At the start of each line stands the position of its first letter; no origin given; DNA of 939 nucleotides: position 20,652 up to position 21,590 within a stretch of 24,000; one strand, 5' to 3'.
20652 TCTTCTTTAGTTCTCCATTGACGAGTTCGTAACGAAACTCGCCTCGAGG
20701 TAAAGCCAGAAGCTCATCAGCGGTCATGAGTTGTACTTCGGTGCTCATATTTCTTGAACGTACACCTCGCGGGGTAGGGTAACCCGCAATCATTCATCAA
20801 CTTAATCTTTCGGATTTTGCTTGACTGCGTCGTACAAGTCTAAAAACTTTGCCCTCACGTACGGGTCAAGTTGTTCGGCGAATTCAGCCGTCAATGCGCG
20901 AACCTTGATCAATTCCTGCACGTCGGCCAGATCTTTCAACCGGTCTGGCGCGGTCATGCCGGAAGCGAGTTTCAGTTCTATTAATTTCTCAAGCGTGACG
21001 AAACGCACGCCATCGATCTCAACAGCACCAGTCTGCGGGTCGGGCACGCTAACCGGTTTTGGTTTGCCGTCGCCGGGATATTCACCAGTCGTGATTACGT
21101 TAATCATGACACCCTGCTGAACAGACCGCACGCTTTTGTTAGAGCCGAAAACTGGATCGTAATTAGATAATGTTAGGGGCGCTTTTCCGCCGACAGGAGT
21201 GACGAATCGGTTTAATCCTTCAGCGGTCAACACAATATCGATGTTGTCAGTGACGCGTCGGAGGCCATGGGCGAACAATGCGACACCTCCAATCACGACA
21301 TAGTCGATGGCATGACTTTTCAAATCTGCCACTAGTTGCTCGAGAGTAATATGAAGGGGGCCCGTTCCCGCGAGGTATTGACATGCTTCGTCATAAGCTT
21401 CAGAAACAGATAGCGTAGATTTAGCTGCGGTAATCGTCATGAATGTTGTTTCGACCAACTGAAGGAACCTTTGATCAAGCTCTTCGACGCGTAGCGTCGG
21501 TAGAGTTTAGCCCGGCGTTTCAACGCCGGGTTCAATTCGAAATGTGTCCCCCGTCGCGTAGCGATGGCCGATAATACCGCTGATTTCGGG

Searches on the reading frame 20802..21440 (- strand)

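Call 58: search_protein_families(library=pfam, proteins=[window:20802-21440:-], max_evalue=0.01)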
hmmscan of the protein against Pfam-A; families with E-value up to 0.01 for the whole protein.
window:20802-21440:- (212 aa): 1 family
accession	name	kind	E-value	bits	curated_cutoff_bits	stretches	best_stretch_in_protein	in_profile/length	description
PF09970.15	DUF2204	-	0.0065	16.6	20.3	0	33-71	5-44/181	Nucleotidyl transferase of unknown function (DUF2204)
